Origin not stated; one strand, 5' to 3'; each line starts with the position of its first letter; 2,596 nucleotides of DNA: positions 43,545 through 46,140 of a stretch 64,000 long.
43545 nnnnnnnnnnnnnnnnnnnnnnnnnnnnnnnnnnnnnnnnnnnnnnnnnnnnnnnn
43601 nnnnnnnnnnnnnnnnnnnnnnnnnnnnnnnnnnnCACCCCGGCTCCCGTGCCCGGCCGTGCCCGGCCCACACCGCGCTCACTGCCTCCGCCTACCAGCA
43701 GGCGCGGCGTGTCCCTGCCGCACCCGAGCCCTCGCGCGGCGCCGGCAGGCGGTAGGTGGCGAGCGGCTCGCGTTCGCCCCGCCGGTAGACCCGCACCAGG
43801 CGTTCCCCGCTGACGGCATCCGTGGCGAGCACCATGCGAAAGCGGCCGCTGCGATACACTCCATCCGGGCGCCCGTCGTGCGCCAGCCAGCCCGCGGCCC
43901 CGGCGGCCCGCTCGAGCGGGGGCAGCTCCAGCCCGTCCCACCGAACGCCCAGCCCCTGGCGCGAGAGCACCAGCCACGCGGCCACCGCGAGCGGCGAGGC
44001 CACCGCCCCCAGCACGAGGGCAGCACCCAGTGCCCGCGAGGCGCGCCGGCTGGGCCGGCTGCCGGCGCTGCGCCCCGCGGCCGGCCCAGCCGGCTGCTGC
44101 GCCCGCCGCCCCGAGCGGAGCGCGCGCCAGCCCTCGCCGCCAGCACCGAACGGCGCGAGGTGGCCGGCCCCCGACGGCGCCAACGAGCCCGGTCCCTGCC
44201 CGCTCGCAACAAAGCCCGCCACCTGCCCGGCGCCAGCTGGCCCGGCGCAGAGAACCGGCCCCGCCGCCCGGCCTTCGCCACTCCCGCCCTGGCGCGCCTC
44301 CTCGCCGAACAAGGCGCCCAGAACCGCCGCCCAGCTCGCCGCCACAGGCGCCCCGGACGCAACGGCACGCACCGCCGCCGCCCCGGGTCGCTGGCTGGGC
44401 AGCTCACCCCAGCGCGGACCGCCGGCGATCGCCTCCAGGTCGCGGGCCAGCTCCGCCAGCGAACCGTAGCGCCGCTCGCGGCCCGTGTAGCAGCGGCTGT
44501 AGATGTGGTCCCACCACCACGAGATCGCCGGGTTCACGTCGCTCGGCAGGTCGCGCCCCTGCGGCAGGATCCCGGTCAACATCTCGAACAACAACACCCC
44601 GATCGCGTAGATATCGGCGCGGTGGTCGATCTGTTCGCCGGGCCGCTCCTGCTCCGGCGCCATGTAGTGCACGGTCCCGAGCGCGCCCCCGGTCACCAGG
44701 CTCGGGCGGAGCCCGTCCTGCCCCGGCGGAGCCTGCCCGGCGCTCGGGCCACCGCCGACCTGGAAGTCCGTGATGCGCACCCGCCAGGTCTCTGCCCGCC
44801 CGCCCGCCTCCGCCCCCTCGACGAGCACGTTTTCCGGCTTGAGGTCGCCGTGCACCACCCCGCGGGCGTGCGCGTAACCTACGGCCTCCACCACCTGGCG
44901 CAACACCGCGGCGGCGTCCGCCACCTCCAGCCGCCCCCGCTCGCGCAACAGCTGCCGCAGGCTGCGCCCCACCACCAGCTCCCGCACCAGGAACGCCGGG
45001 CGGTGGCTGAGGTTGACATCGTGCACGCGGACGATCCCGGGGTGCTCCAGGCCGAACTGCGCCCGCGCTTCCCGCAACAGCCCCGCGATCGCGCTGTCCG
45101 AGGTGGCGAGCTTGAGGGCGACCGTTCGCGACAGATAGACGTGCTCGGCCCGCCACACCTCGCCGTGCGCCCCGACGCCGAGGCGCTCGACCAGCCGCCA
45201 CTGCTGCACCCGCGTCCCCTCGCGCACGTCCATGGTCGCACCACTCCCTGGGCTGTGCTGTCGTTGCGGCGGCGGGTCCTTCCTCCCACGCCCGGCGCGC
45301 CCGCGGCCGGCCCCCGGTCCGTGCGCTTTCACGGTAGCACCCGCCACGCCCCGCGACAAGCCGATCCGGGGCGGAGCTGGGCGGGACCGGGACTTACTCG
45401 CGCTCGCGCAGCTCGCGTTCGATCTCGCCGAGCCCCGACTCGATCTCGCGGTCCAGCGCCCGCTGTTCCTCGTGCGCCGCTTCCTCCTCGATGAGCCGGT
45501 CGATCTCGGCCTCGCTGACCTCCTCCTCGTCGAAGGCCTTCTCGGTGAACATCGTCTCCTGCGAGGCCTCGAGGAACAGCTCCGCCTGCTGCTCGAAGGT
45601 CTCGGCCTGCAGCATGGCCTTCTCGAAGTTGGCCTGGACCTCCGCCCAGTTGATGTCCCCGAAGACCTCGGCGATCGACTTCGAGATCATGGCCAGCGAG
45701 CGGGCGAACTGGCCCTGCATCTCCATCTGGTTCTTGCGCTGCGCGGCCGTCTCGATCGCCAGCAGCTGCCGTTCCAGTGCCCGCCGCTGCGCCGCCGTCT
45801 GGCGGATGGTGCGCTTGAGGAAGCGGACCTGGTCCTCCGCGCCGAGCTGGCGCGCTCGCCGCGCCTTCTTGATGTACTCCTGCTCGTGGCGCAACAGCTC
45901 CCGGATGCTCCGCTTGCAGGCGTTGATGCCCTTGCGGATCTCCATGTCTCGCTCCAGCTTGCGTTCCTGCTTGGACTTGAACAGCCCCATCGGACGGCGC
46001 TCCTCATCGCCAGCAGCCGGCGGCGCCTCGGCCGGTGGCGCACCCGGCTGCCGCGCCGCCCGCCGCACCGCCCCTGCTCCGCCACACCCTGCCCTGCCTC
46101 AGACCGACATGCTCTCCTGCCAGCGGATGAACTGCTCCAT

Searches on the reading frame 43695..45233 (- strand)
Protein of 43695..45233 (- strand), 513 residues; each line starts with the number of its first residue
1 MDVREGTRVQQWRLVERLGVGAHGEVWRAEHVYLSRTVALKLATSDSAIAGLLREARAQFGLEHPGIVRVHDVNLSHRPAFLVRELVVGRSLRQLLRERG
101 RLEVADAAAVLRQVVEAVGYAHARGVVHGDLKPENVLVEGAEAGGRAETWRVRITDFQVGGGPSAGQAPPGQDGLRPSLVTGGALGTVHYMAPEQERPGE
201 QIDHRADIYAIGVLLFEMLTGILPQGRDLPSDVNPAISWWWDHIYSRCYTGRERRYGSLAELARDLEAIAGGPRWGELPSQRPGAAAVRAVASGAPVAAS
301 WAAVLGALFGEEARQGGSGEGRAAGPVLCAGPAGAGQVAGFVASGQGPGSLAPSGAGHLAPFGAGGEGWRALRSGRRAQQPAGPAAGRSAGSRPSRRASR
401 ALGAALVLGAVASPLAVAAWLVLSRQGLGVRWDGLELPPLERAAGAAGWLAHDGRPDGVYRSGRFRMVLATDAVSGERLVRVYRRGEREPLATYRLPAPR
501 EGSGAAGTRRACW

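Call 7: search_protein_families(library=pfam, max_evalue=0.01, proteins=[window:43695-45233:-])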
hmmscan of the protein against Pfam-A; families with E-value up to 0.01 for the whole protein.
seq(513 aa): 5 families
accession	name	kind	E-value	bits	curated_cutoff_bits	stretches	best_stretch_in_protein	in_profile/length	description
PF00069.31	Pkinase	-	1.6e-33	116.7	31.7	1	14-225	3-197/263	Protein kinase domain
PF07714.23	PK_Tyr_Ser-Thr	-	5.9e-22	78.6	23.1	1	14-221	3-201/258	Protein tyrosine and serine/threonine kinase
PF19974.5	TCAD9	-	2.2e-05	24.2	40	1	83-140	260-313/429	Ternary complex associated domain 9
PF06293.20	Kdo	-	4.4e-05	23.5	21.3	1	65-150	78-159/207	Lipopolysaccharide kinase (Kdo/WaaP) family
PF01636.29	APH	-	0.0014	18.8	23.2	1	77-142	119-184/239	Phosphotransferase enzyme family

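Call 93: search_protein_families(library=padloc, max_evalue=0.001, proteins=[window:43695-45233:-])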
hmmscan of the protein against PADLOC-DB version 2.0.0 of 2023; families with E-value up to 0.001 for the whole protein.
window:43695-45233:- (513 aa): 34 families (the best 25 are shown)
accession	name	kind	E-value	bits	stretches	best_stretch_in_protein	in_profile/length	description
PDLC04042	PD-T4-6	-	4.8e-51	172.1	1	8-231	7-218/292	-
PDLC04053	PD-T4-6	-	2e-50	170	1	5-225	4-211/311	-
PDLC04061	PD-T4-6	-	2.1e-46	157.5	1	10-225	16-223/510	-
PDLC04060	PD-T4-6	-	2.4e-43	146.8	1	11-225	9-209/486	-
PDLC04138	mad6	-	2.9e-43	146.7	1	5-224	46-255/659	mads_6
PDLC04043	PD-T4-6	-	6.2e-42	142.2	1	7-225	12-217/452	-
PDLC04047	PD-T4-6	-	2.4e-41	139.9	1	6-224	6-211/327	-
PDLC04054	PD-T4-6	-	3.7e-41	139.7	1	1-225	1-213/347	-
PDLC04039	PD-T4-6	-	6.5e-41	138.8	1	2-225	6-215/458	-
PDLC04041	PD-T4-6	-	1e-40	138.3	1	6-226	24-235/443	-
PDLC01088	C3a189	-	2.1e-40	137.1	1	14-224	4-207/840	kinase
PDLC04052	PD-T4-6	-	1e-37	128.5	1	12-233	11-224/496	-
PDLC04057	PD-T4-6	-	4.5e-37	126.1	1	13-225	11-210/443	-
PDLC04048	PD-T4-6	-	1e-36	125.1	1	11-226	11-213/354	-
PDLC04040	PD-T4-6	-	1.6e-32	111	1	18-272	2-268/547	-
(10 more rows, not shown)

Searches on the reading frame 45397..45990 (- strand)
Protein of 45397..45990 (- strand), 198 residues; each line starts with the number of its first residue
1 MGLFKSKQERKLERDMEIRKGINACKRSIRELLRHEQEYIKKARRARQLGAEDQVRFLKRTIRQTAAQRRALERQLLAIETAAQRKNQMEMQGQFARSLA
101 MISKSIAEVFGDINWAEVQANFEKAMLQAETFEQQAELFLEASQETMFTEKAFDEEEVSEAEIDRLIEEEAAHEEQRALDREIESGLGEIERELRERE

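Call 7: search_protein_families(library=pfam, max_evalue=0.01, proteins=[window:45397-45990:-])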
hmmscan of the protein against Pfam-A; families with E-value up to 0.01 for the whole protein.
seq(198 aa): 1 family
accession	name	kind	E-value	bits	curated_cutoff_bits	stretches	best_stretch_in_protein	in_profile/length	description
PF03357.26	Snf7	-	0.00017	21.7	27.3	1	16-174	4-157/171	Snf7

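Call 61: search_solved_structures(query=A3, max_evalue=1, show_alignments=2)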
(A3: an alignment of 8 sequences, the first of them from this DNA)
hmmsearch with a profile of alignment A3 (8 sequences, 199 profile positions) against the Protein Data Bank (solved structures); distinct sequences matched with E-value up to 1: 12.
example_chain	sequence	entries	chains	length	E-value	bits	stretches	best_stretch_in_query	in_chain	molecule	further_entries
2gd5_A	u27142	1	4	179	0.0001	25.3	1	13-167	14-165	Charged multivesicular body protein 3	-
3frv_A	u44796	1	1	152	0.00031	23.7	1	1-141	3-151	Charged multivesicular body protein 3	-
7zcg_A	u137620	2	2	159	0.00064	22.6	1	14-166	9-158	Charged multivesicular body protein 3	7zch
3frt_A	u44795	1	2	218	0.0024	20.8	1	13-167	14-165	Charged multivesicular body protein 3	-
7zcg_B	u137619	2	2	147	0.006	19.5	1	18-147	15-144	Charged multivesicular body protein 2a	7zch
4dvy_P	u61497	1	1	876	0.012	18.5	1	113-196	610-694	Cytotoxicity-associated immunodominant antigen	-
4g0h_A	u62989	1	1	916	0.013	18.4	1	113-196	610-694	Cytotoxicity-associated immunodominant antigen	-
5fd9_A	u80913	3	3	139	0.052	16.4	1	22-123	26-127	Vacuolar-sorting protein SNF7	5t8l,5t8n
5fd7_A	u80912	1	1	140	0.053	16.4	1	22-123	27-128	Vacuolar-sorting protein SNF7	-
7k3h_A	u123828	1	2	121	0.27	14.1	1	23-81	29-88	Network hallucinated protein 0217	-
3kez_A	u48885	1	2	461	0.65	12.8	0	33-104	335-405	Putative sugar binding protein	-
8x7z_A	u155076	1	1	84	0.71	12.7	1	53-114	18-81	HR1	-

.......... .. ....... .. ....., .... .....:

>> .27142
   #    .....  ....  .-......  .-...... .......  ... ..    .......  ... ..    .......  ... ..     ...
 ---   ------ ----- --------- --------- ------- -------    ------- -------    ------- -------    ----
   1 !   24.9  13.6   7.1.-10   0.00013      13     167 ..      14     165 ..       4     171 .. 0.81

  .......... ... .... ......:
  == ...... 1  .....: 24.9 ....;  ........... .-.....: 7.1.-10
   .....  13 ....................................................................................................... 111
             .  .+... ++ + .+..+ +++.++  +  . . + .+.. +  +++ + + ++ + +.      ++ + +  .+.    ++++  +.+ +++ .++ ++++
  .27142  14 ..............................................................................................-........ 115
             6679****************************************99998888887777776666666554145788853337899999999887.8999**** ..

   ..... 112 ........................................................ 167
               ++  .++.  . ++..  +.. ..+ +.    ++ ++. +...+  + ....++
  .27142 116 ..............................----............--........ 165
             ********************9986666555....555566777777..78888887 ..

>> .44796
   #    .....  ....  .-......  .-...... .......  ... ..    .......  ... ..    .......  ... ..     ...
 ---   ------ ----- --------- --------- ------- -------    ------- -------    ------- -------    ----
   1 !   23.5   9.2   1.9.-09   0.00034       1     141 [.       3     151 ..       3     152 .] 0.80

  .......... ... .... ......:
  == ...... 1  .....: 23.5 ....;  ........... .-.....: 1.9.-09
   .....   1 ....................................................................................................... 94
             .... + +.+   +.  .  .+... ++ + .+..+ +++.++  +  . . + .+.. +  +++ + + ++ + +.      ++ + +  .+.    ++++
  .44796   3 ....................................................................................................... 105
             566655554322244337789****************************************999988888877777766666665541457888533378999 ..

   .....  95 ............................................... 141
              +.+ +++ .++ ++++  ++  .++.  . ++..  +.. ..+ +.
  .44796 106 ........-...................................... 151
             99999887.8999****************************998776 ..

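Call 62: search_protein_families(library=pfam, alignment_id=A3, max_evalue=1)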
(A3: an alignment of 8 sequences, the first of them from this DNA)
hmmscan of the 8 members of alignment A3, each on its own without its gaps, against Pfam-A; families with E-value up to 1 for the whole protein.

A. member 1, seq(198 aa): 3 families
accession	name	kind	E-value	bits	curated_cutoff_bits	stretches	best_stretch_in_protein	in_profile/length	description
PF03357.26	Snf7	-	0.00017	21.7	27.3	1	16-174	4-157/171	Snf7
PF12632.12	Vezatin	-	0.014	15.3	22.3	1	41-134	163-247/282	Mysoin-binding motif of peroxisomes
PF23338.1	PTHB1_hp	-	0.26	12.2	27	1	55-129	21-91/104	PTHB1 hairpin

B. families by the number of members that match (of 8 scanned): 18 families
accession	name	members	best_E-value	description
PF03357.26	Snf7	6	1.2e-06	Snf7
PF12632.12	Vezatin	2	0.014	Mysoin-binding motif of peroxisomes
PF23338.1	PTHB1_hp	2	0.26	PTHB1 hairpin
PF25539.1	Bestrophin_2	1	0.013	Bacterial/Fungal Bestrophin protein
PF12487.13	DUF3703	1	0.018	Protein of unknown function (DUF3703)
PF00538.25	Linker_histone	1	0.025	linker histone H1 and H5 family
PF10805.13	DUF2730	1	0.048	Protein of unknown function (DUF2730)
PF01963.22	TraB_PrgY_gumN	1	0.063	TraB/PrgY/gumN family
PF01304.22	Gas_vesicle_C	1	0.085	Gas vesicles protein GVPc repeated domain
PF03513.19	Cloacin_immun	1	0.11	Cloacin immunity protein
PF14757.11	NSP2-B_epitope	1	0.12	Immunogenic region of nsp2 protein of arterivirus polyprotein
PF18146.6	CinA_KH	1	0.13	Damage-inducible protein CinA KH domain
PF04783.17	DUF630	1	0.15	Protein of unknown function (DUF630)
PF24504.1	Rod_N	1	0.15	Rod, N-terminal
PF15372.11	DUF4600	1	0.15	Domain of unknown function (DUF4600)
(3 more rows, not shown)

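Call 75: find_homologous_proteins(query=window:45397-45990:-, max_evalue=0.001)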
Query seq(198 aa) (198 aa): 191 proteins with E <= 0.001 among 2011 candidates; the best 120 are listed.
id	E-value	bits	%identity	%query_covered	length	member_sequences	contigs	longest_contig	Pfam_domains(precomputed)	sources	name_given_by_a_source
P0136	4.6e-111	387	100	100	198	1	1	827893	-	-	-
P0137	1.0e-94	334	85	100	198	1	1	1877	-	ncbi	-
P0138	1.5e-94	333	84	100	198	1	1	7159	-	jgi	jgi:hypothetical protein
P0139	1.7e-94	333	84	100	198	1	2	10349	-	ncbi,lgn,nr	ncbi:MAG: hypothetical protein D6776_01520 [Planctomycetota bacterium]|nr:MAG: hypothetical protein 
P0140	3.9e-91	322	82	100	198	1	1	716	-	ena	-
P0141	7.9e-86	305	77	100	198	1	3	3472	-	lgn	-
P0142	7.9e-84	298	74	100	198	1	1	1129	-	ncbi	-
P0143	1.4e-83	297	75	100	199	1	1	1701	-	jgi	-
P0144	2.8e-83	296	74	100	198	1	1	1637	-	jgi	jgi:hypothetical protein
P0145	7.0e-83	295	74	100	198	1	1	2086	-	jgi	jgi:hypothetical protein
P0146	2.9e-82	293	74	100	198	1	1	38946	-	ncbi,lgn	-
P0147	1.5e-81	291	72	100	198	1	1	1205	-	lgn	-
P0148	2.5e-81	290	71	95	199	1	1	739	-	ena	-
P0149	4.5e-81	289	73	100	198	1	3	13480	-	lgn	-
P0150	6.6e-81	289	73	100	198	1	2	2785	-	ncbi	-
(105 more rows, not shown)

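Call 93: search_protein_families(library=padloc, max_evalue=0.001, proteins=[window:45397-45990:-])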
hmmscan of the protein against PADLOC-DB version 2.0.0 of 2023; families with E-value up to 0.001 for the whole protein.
window:45397-45990:- (198 aa): 0 families
